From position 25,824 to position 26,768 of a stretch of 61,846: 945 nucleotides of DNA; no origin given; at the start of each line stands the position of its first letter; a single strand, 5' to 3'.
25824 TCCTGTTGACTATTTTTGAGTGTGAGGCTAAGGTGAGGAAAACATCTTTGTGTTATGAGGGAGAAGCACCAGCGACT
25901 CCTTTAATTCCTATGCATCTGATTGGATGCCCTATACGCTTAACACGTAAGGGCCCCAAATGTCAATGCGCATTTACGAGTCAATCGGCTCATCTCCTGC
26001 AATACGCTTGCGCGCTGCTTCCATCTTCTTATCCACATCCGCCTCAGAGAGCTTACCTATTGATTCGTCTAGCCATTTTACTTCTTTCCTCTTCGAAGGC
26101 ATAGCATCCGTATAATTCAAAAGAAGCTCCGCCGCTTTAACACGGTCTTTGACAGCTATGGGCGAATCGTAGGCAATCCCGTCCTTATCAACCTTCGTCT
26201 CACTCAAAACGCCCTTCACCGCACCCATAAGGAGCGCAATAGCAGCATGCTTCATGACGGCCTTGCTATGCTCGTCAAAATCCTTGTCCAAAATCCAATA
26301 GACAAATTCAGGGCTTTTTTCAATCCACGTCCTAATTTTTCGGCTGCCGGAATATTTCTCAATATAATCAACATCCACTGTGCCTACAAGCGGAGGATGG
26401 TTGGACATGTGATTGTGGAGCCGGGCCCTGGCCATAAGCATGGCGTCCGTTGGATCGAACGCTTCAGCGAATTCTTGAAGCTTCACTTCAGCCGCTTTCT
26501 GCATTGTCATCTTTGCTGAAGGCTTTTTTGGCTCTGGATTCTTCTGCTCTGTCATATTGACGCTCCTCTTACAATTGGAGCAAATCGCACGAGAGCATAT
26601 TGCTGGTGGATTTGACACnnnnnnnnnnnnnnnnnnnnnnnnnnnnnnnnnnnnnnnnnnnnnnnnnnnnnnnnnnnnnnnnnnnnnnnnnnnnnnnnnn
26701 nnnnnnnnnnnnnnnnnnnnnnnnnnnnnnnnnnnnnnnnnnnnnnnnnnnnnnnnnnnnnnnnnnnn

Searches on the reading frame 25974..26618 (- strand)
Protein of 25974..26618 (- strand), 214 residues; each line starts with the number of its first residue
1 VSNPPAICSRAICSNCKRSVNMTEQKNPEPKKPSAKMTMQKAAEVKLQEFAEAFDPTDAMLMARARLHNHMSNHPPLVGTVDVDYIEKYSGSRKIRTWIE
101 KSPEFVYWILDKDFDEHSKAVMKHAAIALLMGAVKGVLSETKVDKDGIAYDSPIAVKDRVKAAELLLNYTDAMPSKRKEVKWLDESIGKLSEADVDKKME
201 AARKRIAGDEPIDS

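Call 49: search_protein_families(library=phrogs, proteins=[window:25974-26618:-], max_evalue=0.001)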
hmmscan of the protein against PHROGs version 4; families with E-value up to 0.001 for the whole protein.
window:25974-26618:- (214 aa): 0 families

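Call 64: search_protein_families(library=pfam, alignment_id=A7, max_evalue=0.01)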
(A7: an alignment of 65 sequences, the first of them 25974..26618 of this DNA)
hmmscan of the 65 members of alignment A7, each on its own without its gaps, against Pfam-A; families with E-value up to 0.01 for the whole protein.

A. member 1, window:25974-26618:- (214 aa): 0 families

B. families by the number of members that match (of 65 scanned): 21 families
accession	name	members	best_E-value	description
PF08291.16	Peptidase_M15_3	1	3.8e-16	Peptidase M15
PF10686.14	YAcAr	1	5e-15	YspA, cpYpsA-related SLOG family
PF13521.12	AAA_28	1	4.3e-13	AAA domain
PF13392.12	HNH_3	1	4.2e-11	HNH endonuclease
PF23907.1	DUF7249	1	6.2e-10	Family of unknown function (DUF7249)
PF02511.20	Thy1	1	9.6e-10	Thymidylate synthase complementing protein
PF03819.22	MazG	1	8e-09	MazG nucleotide pyrophosphohydrolase domain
PF00574.28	CLP_protease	1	2.5e-06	Clp protease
PF07659.16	DUF1599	1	2.5e-05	Nucleotide modification associated domain 1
PF20720.3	nSTAND3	1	0.00064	Novel STAND NTPase 3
PF01503.22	PRA-PH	1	0.00097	Phosphoribosyl-ATP pyrophosphohydrolase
PF22117.2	Fer4_Nqo3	1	0.00099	NADH-quinone oxidoreductase subunit 3, ferredoxin-like domain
PF09954.14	DUF2188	1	0.0026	Uncharacterized protein conserved in bacteria (DUF2188)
PF00005.33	ABC_tran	1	0.003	ABC transporter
PF03308.22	MeaB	1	0.0034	Methylmalonyl Co-A mutase-associated GTPase MeaB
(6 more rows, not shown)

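Call 65: search_protein_families(library=pfam, proteins=[window:25974-26618:-], max_evalue=0.01)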
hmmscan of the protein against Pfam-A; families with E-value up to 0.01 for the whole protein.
window:25974-26618:- (214 aa): 0 families
